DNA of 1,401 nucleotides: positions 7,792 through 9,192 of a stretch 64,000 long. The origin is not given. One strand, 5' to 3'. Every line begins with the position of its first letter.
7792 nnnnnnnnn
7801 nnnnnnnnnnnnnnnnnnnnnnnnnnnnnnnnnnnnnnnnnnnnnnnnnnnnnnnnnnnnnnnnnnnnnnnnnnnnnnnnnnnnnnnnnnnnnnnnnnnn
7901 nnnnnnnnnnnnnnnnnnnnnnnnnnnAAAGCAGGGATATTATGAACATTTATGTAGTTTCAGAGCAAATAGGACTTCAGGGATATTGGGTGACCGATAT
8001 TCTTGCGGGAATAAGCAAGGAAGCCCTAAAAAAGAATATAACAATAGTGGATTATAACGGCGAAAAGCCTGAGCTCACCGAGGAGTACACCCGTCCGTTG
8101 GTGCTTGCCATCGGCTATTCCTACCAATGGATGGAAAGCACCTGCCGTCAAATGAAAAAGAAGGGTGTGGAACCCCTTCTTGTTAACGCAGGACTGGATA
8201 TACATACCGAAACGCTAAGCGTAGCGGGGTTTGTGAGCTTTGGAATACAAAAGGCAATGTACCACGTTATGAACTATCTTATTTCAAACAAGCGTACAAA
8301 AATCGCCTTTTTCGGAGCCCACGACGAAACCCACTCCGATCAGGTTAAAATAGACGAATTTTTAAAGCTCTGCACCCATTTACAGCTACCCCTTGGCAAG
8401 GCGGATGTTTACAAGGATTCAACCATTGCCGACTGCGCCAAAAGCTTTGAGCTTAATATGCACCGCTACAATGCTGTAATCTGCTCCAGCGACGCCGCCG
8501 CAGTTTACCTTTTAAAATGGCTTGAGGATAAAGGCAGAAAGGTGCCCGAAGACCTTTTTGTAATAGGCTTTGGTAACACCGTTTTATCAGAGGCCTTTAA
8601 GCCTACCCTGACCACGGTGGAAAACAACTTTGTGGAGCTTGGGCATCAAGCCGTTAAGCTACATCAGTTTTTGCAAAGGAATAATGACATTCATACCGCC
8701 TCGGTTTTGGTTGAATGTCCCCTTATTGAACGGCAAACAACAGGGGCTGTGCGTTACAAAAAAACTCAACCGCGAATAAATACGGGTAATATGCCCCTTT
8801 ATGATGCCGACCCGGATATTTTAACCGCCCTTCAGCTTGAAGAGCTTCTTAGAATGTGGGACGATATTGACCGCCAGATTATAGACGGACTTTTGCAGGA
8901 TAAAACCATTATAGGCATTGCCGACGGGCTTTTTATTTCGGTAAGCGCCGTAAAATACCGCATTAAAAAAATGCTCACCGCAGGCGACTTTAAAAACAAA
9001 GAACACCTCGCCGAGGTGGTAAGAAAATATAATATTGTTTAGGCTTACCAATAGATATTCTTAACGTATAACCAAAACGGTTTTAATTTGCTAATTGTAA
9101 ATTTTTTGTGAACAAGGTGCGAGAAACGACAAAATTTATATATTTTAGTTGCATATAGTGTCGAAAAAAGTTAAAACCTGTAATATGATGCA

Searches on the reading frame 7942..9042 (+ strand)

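Call 10: search_protein_families(library=pfam, proteins=[window:7942-9042:+], max_evalue=0.01)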
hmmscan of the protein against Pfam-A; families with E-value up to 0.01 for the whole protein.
window:7942-9042:+ (366 aa): 3 families
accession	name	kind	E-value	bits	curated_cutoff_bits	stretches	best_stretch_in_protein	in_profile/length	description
PF13377.12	Peripla_BP_3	-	3.1e-23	83.1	26.5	1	111-267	2-167/167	Periplasmic binding protein-like domain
PF13412.12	HTH_24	-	0.003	17.5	21.9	0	308-348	3-45/48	Winged helix-turn-helix DNA-binding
PF13407.12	Peripla_BP_4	-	0.0067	16.4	35.1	0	62-213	67-219/258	Periplasmic binding protein domain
